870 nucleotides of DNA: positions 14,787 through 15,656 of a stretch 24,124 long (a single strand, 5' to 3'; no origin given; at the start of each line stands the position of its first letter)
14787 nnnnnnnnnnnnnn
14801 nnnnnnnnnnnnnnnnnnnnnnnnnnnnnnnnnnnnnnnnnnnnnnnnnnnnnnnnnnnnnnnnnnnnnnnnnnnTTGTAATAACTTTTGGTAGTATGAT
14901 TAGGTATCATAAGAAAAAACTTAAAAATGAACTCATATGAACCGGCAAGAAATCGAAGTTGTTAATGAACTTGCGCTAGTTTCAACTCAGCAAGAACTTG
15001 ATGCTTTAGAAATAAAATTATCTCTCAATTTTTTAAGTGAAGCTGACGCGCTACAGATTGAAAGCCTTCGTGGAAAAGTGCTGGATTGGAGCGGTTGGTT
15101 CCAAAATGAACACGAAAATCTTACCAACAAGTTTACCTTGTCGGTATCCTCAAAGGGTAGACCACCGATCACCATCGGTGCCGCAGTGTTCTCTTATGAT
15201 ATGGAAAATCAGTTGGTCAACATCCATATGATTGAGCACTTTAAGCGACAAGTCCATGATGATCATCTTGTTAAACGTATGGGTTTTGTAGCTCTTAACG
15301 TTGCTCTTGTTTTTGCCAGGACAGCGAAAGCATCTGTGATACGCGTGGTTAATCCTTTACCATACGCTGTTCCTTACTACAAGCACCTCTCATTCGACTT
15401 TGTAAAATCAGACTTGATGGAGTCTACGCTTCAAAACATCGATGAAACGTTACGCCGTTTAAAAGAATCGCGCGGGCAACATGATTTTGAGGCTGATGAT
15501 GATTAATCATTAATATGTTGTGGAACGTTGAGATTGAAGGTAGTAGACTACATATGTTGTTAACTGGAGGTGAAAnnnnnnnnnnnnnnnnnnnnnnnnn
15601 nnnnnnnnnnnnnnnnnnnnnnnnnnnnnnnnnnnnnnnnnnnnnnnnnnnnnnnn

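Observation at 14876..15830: AT-rich two-gene insertion inside the head-assembly module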

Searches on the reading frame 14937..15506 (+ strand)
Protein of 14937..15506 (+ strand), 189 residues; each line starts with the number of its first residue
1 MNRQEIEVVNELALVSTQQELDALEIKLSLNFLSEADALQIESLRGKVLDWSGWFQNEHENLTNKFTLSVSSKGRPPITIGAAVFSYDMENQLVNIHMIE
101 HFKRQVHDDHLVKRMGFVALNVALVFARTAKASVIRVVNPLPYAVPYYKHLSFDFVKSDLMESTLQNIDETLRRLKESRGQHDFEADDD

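Call 4: search_protein_families(library=pfam, proteins=[window:14937-15506:+], max_evalue=1)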
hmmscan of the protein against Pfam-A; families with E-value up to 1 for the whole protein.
window:14937-15506:+ (189 aa): 1 family
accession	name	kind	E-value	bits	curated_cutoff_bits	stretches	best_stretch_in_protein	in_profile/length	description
PF04715.19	Anth_synt_I_N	-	0.0034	18.1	23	1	29-129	39-134/140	Anthranilate synthase component I, N terminal region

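Call 5: search_protein_families(library=phrogs, proteins=[window:14937-15506:+], max_evalue=0.1)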
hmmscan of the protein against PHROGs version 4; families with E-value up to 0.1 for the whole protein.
window:14937-15506:+ (189 aa): 1 family
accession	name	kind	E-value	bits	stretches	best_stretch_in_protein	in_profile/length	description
phrog_4350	-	unknown function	4.7e-19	69.7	1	14-174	12-175/178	-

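Call 6: search_protein_families(library=padloc, proteins=[window:14937-15506:+], max_evalue=10)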
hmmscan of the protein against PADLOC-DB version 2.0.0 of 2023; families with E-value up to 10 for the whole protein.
window:14937-15506:+ (189 aa): 0 families

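Call 13: find_homologous_proteins(query=window:14937-15503:+)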
Query window:14937-15503:+ (189 aa): 15 proteins with E <= 0.001 among 247 candidates.
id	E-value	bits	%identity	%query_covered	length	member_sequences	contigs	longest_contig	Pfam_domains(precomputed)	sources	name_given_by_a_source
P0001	1.4e-118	411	100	100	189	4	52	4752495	-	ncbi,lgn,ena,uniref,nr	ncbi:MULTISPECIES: hypothetical protein [unclassified Citrobacter]|uniref:hypothetical protein n=1 T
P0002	1.8e-98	345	85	100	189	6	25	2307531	-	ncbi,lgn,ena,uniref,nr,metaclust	ncbi:hypothetical protein N5D18_06535 [Enterobacter hormaechei]|uniref:N-acetyltransferase domain-co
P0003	1.2e-79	284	70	98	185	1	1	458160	-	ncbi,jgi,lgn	ncbi:TPA: hypothetical protein ACSTJZ_000728 [Serratia fonticola]|jgi:hypothetical protein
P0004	1.0e-78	281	69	97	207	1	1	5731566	-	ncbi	-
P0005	2.2e-71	257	61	99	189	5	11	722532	-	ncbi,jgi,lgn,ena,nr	ncbi:MAG: hypothetical protein E6265_25265 [Enterobacteriaceae bacterium]|nr:hypothetical protein [E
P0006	1.7e-69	251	59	99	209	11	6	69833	-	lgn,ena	-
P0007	2.1e-68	247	58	100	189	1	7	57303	-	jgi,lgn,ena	-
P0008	4.7e-68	246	60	98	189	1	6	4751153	-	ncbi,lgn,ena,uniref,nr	ncbi:hypothetical protein [Enterobacter roggenkampii]|uniref:hypothetical protein n=1 Tax=Enterobact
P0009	2.0e-67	244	58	99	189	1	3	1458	-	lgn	-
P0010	8.2e-67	242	58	100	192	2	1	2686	-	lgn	-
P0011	2.6e-66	241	57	100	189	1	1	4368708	-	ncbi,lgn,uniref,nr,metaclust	ncbi:hypothetical protein [Pantoea sp. At-9b]|uniref:hypothetical protein n=1 Tax=Pantoea sp. (strai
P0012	9.4e-65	236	57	100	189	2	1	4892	-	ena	-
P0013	2.8e-63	231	57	100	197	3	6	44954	-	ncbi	-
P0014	5.5e-62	227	55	100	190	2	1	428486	-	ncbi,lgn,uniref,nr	ncbi:hypothetical protein [Candidatus Pantoea multigeneris]|uniref:Uncharacterized protein n=1 Tax=C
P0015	2.0e-50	189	48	99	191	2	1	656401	-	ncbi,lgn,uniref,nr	ncbi:hypothetical protein I5P64_05835 [Serratia ureilytica]|uniref:hypothetical protein n=1 Tax=Serr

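Call 14: search_dna_similar(query=window:14937-15503:+, collection=phages, mode=protein, max_rows=40, max_evalue=0.001)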
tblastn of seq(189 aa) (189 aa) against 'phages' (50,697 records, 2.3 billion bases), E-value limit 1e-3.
Records with a match: 3; places in all: 3; records where one place covers at least 80% of the query: 0.
Best place of each record, by identity: <60% 3.
By first word of the organism name: Enterobacteria 2; Escherichia 1.
By host as written in the record: Escherichia coli 2; - 1.
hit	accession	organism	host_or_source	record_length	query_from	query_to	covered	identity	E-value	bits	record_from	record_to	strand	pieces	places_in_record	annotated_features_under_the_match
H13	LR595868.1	Escherichia virus mEp460_4F5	-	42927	21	170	79%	28.6%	2e-9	62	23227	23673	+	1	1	FIG00640927: hypothetical protein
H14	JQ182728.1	Enterobacteria phage mEp460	Escherichia coli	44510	21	170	79%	28.6%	2e-9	62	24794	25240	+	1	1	hypothetical protein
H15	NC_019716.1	Enterobacteria phage mEp460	Escherichia coli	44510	21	170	79%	28.6%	2e-9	62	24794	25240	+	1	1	hypothetical protein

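Call 16: get_annotated_region(hit=H15, flank=4000)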
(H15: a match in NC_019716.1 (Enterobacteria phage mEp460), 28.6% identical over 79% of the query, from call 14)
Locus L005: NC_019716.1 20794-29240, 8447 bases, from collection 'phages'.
description: Enterobacteria phage mEp460, complete genome.
organism: Enterobacteria phage mEp460 (NCBI taxid 1147152)
taxonomy: Viruses; Duplodnaviria; Heunggongvirae; Uroviricota; Caudoviricetes
host: Escherichia coli; source: -; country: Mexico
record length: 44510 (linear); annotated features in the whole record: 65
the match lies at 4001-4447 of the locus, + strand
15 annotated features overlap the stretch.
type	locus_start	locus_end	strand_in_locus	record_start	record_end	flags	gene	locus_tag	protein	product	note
CDS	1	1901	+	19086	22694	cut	-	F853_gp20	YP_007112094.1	tail fiber protein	similar to NP_040602.1 tail fiber protein [Enterobacteria phage lambda]; phage_tail_N[pfam08400], prophage tail fiber ...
CDS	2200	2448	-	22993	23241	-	-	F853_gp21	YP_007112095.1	RecA filament binding protein DinI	similar to YP_001272543.1 hypothetical protein PcdtI_gp30 [Phage cdtI]; DinI [pfam06183], DinI-like family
regulatory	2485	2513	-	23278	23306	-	-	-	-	promoter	similar to consensus TTGACA(N15-17)TATAAT with 2bp mismatch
CDS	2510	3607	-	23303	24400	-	-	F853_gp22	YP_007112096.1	site-specific integrase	similar to YP_002922676.1 tyrosine recombinase-like protein [Burkholderia phage BcepIL02]; INT_Rci [cd00796], Rci ...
CDS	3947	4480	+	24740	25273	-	-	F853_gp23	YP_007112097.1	hypothetical protein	-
CDS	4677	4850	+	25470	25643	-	-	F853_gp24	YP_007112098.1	hypothetical protein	-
CDS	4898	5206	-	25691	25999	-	-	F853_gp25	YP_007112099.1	excisionase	similar to EFZ63207.1 hypothetical protein ECOK1180_3698 [Escherichia coli 1180]; [pfam11112], pyocin activator protein ...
CDS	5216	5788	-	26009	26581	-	-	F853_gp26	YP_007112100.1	exonuclease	similar to EGW78865.1 endodeoxyribonuclease [Escherichia coli STEC_94C] and NP_700403.1 endodeoxyribonuclease ...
CDS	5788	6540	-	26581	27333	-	-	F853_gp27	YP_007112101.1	DUF551 domain-containing protein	similar to ZP_08376285.1 conserved hypothetical protein [Escherichia coli TA280] and NP_112038.1 hypothetical protein ...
CDS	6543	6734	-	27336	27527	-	-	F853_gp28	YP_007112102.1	hypothetical protein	similar to YP_001449243.1 hypothetical protein PBV4795_ORF6 [Phage BP-4795] and NP_112039.1 hypothetical protein ...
CDS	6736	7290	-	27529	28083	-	-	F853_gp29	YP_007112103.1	ead/Ea22-like family protein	similar to EGW78868.1 hypothetical protein ECSTEC94C_4854 [Escherichia coli STEC_94C] and YP_001449244.1 hypothetical ...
CDS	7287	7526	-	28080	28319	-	-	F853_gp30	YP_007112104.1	hypothetical protein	similar to ZP_08393188.1 conserved hypothetical protein [Shigella sp. D9]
CDS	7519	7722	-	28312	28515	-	-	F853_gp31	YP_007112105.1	hypothetical protein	similar to ZP_05433510 hypothetical protein ShiD9_12070 [Shigella sp. D9]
CDS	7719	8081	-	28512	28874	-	-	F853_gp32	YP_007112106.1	hypothetical protein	similar to NP_599061 hypothetical protein SfVp29 [Enterobacteria phage SfV]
CDS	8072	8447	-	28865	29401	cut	-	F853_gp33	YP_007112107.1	deoxyribonucleoside 5' monophosphate phosphatase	similar to NP_599062 hypothetical protein SfVp30 [Enterobacteria phage SfV]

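Call 17: find_encoding_contigs(protein=P0002, flank=4000, max_places=4)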
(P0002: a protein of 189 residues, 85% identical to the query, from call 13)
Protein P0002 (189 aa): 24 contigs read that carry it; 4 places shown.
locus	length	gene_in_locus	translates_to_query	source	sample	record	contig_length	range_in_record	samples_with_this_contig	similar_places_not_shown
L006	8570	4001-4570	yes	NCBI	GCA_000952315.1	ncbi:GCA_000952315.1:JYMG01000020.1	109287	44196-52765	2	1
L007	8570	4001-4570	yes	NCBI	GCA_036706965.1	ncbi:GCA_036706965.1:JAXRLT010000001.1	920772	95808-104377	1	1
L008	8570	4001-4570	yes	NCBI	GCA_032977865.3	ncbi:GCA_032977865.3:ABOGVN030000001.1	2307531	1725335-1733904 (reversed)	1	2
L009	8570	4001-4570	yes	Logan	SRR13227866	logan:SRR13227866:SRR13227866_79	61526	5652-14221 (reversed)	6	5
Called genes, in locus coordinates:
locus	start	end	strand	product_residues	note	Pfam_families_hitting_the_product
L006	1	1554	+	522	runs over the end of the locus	-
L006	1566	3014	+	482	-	-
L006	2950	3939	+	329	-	PF04233:Phage_Mu_F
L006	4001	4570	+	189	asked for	-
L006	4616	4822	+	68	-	-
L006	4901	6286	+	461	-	-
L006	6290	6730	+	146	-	-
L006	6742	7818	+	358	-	PF19774:DUF6260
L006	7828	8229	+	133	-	-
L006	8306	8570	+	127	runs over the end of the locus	PF24085:DUF7370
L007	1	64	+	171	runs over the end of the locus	-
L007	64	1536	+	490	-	-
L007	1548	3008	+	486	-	PF06381:Phage_portal_3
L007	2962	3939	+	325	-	PF04233:Phage_Mu_F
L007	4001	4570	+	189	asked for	-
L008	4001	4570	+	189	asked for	-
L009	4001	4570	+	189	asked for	-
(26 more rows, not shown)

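Call 18: find_encoding_contigs(protein=P0003, flank=4000, max_places=3)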
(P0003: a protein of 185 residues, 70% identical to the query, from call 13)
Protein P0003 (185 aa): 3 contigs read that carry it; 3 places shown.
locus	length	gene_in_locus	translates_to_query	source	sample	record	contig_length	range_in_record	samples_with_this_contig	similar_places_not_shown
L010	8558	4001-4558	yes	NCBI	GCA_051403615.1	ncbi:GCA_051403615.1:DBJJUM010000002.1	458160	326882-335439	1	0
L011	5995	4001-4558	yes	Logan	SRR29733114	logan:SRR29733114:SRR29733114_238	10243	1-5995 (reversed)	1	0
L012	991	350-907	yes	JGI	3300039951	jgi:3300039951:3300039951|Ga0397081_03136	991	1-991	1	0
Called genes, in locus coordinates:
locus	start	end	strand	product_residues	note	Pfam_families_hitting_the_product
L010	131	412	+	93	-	-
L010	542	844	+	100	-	-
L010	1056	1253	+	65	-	-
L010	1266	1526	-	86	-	PF22266:DUF6953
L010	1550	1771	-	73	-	PF09926:DUF2158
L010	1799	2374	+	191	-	PF03592:Terminase_2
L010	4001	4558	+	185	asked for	-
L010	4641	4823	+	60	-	-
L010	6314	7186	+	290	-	PF27096:UvrC_M, PF27115:Cho_C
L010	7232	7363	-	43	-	-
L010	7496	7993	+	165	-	-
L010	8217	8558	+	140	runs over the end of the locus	PF00717:Peptidase_S24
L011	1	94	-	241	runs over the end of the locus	PF22022:Phage_int_M (weak), PF00589:Phage_integrase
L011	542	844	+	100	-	-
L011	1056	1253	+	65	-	-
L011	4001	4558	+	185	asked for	-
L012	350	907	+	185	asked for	-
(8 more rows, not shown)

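Call 19: find_encoding_contigs(protein=P0015, flank=4000, max_places=2)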
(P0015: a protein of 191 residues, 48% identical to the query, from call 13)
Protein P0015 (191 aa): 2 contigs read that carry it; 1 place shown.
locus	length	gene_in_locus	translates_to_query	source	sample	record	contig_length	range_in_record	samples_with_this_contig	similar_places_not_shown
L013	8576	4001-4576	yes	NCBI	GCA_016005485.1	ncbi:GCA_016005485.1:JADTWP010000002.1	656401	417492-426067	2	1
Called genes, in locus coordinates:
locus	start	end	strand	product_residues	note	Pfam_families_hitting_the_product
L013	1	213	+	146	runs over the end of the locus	PF00959:Phage_lysozyme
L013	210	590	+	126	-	PF10828:DUF2570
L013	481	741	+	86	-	PF23793:LysC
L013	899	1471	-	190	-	-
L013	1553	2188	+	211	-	PF18894:PhageMetallopep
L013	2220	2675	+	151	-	PF10045:DUF2280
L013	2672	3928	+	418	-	PF04466:Terminase_3, PF17288:Terminase_3C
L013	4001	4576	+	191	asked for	-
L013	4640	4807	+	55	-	-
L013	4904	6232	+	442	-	PF06381:Phage_portal_3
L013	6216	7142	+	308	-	PF04233:Phage_Mu_F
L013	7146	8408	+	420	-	-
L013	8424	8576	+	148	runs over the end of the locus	PF23982:XM1_gp53_minor_capsid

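Call 20: find_encoding_contigs(protein=P0011, flank=4000, max_places=2)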
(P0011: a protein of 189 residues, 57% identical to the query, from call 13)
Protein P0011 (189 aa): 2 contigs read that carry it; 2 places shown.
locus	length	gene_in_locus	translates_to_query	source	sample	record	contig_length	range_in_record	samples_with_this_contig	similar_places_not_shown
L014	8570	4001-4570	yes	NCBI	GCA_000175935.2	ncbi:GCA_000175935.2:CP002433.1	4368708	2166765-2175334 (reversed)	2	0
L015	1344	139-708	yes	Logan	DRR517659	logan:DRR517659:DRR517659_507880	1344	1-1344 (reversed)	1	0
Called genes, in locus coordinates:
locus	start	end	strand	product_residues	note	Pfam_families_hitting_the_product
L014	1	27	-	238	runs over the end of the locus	PF00528:BPD_transp_1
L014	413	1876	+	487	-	PF00083:Sugar_tr, PF07690:MFS_1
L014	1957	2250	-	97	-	PF06649:DUF1161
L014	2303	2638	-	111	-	PF06932:DUF1283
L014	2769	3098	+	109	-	PF02694:UPF0060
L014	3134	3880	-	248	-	PF00106:adh_short, PF01370:Epimerase (weak), PF08659:KR, PF13460:NAD_binding_10 (weak), PF13561:adh_short_C2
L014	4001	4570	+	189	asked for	-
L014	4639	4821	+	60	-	-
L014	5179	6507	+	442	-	PF01979:Amidohydro_1, PF07969:Amidohydro_3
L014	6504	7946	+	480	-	PF00111:Fer2 (faint), PF01799:Fer2_2, PF00941:FAD_binding_5, PF03450:CO_deh_flav_C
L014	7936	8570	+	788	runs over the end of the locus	PF01315:Ald_Xan_dh_C, PF02738:MoCoBD_1, PF20256:MoCoBD_2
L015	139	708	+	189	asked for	-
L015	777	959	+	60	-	-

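Call 21: find_encoding_contigs(protein=P0005, flank=4000, max_places=3)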
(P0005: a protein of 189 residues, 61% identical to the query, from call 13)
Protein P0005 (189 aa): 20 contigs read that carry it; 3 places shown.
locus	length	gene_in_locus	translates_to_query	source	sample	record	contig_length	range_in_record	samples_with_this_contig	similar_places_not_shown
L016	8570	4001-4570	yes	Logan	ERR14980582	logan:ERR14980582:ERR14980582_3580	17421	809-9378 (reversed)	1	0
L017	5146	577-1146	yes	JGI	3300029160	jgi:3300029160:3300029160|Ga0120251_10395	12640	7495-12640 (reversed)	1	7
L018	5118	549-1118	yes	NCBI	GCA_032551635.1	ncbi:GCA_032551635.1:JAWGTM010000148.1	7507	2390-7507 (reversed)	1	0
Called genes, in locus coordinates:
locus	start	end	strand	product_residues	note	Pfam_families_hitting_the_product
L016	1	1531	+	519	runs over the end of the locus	-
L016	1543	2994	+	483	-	PF06381:Phage_portal_3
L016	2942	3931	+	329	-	PF04233:Phage_Mu_F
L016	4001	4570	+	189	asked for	-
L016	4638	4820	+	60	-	-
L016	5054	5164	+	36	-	-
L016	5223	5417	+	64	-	-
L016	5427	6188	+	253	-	PF13884:Peptidase_S74 (weak)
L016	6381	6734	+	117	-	PF00717:Peptidase_S24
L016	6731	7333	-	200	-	-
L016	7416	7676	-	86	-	PF06183:DinI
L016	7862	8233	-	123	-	-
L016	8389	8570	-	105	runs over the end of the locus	PF02586:SRAP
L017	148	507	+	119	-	PF04233:Phage_Mu_F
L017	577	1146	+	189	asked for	-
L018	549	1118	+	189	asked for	-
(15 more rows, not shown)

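Call 22: find_encoding_contigs(protein=P0014, flank=4000, max_places=2)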
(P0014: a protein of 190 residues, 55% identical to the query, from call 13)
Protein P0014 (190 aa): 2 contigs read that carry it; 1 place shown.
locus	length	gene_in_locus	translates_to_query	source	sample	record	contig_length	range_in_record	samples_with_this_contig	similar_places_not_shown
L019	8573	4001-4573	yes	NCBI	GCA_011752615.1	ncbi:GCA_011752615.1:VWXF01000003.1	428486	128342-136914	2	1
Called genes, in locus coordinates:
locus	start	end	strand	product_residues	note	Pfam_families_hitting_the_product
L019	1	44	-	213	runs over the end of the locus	PF04356:DUF489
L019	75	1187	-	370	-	PF02540:NAD_synthase, PF02568:ThiI (weak), PF03054:tRNA_Me_trans, PF20259:tRNA_Me_trans_M, PF20258:tRNA_Me_trans_C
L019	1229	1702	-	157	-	PF00293:NUDIX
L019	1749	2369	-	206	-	PF00849:PseudoU_synth_2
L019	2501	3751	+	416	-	PF00180:Iso_dh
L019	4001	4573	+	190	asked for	-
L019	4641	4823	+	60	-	-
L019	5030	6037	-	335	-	PF00356:LacI, PF00532:Peripla_BP_1, PF13407:Peripla_BP_4, PF13377:Peripla_BP_3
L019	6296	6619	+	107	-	PF02302:PTS_IIB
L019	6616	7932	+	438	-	PF02378:PTS_EIIC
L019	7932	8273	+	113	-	PF02255:PTS_IIA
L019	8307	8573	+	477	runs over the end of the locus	PF00232:Glyco_hydro_1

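Call 32: predict_structure(alignment_id=A1)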
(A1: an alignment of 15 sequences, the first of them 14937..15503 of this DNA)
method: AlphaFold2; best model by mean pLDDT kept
length: 189 residues; sequences in the alignment: 15
mean_pLDDT: 85.3   pTM: 0.85
mean pLDDT of the five models: 85.3, 84.1, 81.6, 81.2, 73.9
residues with pLDDT >= 90: 100; 70-90: 58; 50-70: 29; < 50: 2
segments of 3 or more residues with pLDDT < 50: none
pLDDT, mean of each block of 10 residues (from residue 1): 84 94 92 74 56 71 88 81 90 92 66 92 95 94 90 95 98 95 72
secondary structure, 60 per line:
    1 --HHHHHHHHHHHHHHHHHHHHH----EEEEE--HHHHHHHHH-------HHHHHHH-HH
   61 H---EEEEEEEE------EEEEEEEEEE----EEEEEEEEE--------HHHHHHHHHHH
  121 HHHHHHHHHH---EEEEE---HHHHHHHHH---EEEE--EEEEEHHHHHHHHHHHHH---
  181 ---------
elements in order: H3-23 E28-32 H35-43 H51-57 E65-72 E79-88 E93-101 H110-130 E134-138 H142-150 E154-157 E160-164 H165-177
